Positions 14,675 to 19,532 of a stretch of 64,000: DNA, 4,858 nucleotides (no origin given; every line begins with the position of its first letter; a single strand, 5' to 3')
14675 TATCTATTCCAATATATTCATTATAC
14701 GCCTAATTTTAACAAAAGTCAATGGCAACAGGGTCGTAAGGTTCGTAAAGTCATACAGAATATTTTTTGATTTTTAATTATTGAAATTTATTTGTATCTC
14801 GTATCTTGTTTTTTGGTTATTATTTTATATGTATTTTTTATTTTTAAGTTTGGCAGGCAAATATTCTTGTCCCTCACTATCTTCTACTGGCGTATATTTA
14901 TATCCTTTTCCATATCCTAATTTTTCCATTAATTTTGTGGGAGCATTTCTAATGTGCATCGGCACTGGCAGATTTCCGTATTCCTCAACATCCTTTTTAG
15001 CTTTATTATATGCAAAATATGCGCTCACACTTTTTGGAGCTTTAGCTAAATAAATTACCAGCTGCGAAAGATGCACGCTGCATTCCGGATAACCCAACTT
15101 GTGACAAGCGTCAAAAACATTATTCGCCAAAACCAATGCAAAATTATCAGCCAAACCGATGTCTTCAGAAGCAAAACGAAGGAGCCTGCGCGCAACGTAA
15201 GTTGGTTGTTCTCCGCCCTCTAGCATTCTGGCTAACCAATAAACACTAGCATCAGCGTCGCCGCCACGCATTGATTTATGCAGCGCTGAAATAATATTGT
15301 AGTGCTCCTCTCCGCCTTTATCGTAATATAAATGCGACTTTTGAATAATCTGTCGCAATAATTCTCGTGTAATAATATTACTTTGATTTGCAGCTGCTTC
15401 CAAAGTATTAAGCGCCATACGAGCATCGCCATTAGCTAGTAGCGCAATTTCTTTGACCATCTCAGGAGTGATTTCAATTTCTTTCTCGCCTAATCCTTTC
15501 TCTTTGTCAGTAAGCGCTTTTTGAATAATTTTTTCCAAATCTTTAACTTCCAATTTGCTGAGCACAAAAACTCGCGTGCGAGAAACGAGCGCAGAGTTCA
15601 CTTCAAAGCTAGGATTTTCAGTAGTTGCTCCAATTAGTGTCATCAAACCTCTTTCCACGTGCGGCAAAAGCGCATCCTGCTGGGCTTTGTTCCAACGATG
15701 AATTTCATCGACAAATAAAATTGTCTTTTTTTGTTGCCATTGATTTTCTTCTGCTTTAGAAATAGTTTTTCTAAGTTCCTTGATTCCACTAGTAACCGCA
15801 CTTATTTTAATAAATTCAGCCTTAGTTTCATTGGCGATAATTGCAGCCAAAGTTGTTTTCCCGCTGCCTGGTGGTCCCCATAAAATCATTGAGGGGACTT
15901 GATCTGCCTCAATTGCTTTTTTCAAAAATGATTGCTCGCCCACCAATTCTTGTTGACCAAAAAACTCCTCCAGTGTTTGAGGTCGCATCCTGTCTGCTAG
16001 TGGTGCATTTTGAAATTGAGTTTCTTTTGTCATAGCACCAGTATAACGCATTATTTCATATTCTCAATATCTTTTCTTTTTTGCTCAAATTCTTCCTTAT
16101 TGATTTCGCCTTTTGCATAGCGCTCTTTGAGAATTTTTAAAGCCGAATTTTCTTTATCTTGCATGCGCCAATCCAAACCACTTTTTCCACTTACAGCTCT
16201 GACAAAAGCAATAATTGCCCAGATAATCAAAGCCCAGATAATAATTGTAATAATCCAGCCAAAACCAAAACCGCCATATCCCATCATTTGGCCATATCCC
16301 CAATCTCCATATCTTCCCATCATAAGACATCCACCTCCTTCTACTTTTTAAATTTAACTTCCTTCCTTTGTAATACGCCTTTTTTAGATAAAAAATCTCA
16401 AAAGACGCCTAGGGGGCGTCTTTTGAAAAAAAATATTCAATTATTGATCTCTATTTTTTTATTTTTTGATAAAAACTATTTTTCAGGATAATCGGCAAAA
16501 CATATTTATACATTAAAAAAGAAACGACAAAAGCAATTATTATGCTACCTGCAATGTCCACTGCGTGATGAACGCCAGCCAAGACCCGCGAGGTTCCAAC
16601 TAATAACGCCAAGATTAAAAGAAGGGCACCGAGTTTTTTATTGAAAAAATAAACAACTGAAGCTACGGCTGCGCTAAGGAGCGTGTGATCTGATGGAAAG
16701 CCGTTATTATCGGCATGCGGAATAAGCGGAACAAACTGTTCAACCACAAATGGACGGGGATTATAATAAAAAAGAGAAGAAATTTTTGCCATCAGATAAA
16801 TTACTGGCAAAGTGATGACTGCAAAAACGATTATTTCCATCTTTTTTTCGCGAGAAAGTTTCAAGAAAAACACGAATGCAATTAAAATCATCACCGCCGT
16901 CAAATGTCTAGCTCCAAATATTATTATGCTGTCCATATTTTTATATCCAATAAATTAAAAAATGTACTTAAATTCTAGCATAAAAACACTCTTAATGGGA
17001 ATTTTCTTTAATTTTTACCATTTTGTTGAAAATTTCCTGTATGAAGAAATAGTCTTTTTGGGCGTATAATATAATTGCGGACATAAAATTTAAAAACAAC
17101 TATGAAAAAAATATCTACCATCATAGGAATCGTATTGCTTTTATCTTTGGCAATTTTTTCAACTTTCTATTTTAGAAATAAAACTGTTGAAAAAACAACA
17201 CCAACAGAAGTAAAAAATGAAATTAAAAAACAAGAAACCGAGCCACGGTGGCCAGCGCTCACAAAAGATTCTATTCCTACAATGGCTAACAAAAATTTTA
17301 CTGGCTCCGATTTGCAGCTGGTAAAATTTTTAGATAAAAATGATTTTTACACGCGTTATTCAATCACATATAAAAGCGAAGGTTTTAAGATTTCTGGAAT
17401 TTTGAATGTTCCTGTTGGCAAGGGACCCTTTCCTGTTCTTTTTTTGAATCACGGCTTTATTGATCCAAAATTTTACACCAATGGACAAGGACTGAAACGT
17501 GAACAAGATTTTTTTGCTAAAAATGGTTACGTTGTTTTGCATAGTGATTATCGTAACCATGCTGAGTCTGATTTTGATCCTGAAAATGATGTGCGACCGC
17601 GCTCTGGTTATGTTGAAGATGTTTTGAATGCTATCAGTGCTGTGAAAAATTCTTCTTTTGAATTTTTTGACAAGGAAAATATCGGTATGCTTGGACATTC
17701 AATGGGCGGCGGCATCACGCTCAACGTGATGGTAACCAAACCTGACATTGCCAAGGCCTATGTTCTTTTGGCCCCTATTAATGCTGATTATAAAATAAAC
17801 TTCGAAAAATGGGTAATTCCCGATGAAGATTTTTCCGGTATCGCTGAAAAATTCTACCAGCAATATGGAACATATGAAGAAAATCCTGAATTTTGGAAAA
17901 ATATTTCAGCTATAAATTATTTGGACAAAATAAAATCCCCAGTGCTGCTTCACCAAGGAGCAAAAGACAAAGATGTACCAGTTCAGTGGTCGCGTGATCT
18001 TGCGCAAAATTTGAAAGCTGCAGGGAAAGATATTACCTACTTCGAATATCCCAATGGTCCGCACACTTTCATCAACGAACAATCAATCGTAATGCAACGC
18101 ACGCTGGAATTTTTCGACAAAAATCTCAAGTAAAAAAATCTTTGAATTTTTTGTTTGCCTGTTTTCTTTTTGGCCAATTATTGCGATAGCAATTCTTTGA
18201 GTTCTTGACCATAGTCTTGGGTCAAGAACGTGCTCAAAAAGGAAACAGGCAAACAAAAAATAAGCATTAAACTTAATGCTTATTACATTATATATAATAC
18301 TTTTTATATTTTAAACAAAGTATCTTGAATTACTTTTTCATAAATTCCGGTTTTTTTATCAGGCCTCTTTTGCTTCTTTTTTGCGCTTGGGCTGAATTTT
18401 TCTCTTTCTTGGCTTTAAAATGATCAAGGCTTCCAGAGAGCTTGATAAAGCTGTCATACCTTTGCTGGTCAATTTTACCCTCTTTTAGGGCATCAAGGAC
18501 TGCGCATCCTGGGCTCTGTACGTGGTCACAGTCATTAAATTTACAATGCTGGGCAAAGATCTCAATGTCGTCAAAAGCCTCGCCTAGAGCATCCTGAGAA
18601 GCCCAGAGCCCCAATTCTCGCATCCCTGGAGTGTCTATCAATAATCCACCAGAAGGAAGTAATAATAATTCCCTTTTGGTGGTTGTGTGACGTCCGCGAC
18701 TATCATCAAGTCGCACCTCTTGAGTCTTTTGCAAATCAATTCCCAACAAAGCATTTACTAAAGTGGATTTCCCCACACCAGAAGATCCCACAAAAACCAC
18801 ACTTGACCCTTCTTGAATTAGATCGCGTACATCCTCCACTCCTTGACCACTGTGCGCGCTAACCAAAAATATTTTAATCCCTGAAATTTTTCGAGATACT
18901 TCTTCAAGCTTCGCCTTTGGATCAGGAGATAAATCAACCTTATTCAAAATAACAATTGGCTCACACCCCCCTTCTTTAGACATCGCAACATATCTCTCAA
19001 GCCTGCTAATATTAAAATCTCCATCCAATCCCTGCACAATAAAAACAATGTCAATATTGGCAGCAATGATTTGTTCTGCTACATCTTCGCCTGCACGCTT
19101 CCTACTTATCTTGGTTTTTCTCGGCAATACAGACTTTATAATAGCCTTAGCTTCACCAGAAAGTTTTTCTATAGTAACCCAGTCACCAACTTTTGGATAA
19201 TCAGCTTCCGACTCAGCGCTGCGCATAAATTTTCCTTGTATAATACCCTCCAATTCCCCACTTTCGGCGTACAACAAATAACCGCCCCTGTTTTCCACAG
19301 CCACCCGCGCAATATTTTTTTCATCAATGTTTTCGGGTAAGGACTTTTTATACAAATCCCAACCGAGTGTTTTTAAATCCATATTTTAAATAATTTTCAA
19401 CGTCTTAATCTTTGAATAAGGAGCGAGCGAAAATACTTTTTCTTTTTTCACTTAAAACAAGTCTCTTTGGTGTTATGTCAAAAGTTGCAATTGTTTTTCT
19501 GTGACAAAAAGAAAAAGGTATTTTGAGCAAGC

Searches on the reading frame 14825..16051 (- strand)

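Call 73: search_protein_families(library=pfam, proteins=[window:14825-16051:-], max_evalue=0.00001)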
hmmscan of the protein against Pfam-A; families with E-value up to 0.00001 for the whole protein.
window:14825-16051:- (408 aa): 7 families
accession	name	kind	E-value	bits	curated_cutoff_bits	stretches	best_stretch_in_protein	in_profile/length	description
PF12002.13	MgsA_C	-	1.3e-55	188.3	27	1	263-407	1-147/167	MgsA AAA+ ATPase C terminal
PF16193.11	AAA_assoc_2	-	7.7e-26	90.6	34.3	1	189-262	2-81/81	AAA C-terminal domain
PF00004.35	AAA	-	5.2e-19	69.4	21.2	1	55-162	1-126/131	ATPase family associated with various cellular activities (AAA)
PF05496.18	RuvB_N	-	1.2e-16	61.3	27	1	22-138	1-114/159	Holliday junction DNA helicase RuvB P-loop domain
PF20720.3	nSTAND3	-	4.7e-07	30.1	27.2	1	55-147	20-102/155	Novel STAND NTPase 3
PF13173.12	AAA_14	-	5.9e-07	30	27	1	55-169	5-125/129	AAA domain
PF07728.20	AAA_5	-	3.1e-06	27.7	22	0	55-146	2-104/139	AAA domain (dynein-related subfamily)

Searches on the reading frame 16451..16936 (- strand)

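Call 74: search_protein_families(library=pfam, proteins=[window:16451-16936:-], max_evalue=0.00001)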
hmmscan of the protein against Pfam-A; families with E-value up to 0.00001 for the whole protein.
window:16451-16936:- (161 aa): 1 family
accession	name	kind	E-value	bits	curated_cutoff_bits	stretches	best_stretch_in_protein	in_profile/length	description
PF01569.27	PAP2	-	2.5e-17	63.3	27.2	1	38-146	7-125/130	PAP2 superfamily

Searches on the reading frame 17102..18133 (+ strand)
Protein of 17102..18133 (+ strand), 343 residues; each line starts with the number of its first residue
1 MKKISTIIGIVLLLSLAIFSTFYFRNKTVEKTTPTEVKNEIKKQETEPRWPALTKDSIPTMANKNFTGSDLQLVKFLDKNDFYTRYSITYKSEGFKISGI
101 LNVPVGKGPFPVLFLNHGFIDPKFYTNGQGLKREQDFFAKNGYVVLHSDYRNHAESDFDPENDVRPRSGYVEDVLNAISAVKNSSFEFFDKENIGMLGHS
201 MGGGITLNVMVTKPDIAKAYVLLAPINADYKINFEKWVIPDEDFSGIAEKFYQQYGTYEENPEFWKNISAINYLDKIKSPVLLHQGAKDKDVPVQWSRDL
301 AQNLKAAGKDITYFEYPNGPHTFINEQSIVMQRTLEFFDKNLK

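Call 74: search_protein_families(library=pfam, proteins=[window:17102-18133:+], max_evalue=0.00001)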
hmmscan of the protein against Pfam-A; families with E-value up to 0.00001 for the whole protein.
window:17102-18133:+ (343 aa): 10 families
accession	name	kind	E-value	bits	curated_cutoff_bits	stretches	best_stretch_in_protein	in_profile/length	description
PF00326.27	Peptidase_S9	-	1.6e-21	77.2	22.6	1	133-343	5-211/213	Prolyl oligopeptidase family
PF12146.15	Hydrolase_4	-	2.3e-16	60.3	27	1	136-227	25-111/239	Serine aminopeptidase, S33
PF20434.5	BD-FAE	-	4.3e-13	49.7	26.8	1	133-304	38-215/215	BD-FAE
PF00561.26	Abhydrolase_1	-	6e-13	49.5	25.8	1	111-253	1-129/245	alpha/beta hydrolase fold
PF01738.24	DLH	-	3e-11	43.7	21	1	136-329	35-194/217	Dienelactone hydrolase family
PF02129.25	Peptidase_S15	-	4.4e-11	43.4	23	1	102-236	10-140/262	X-Pro dipeptidyl-peptidase (S15 family)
PF07859.19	Abhydrolase_3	-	1.8e-09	38.1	25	1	171-324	49-209/210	alpha/beta hydrolase fold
PF05448.18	AXE1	-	1.8e-07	30.7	21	0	83-293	54-278/321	Acetyl xylan esterase (AXE1)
PF12697.13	Abhydrolase_6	-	1.2e-06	29.8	26.3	0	138-257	23-113/217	Alpha/beta hydrolase family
PF12740.14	PETase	-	1.7e-06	28.1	28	1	138-237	77-167/263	PET hydrolase-like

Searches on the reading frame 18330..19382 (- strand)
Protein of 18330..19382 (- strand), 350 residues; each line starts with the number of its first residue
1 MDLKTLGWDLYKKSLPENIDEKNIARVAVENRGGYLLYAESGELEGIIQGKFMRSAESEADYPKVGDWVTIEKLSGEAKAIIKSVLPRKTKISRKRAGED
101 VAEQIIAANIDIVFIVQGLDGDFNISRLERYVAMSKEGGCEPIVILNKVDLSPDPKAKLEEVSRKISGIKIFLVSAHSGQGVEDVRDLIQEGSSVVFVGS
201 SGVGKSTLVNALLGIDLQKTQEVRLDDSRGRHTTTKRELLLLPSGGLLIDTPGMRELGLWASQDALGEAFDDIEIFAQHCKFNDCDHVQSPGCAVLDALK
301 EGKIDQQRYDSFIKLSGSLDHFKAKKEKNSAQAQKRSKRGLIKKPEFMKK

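Call 74: search_protein_families(library=pfam, proteins=[window:18330-19382:-], max_evalue=0.00001)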
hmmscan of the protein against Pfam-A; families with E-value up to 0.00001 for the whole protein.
window:18330-19382:- (350 aa): 5 families
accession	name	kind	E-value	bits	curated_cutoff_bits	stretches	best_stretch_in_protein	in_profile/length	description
PF03193.22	RsgA_GTPase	-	8.1e-51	172.7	30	1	85-260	1-174/174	RsgA GTPase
PF01926.29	MMR_HSR1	-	1.6e-07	31.8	21.9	1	195-272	2-72/113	50S ribosome-binding GTPase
PF00005.33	ABC_tran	-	2.4e-06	28.6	25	1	189-232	8-51/137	ABC transporter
PF00350.29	Dynamin_N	-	5.6e-06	26.9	27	0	195-220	1-26/168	Dynamin family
PF10662.15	PduV-EutP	-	8.2e-06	26.1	21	0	194-227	3-38/143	Ethanolamine utilisation - propanediol utilisation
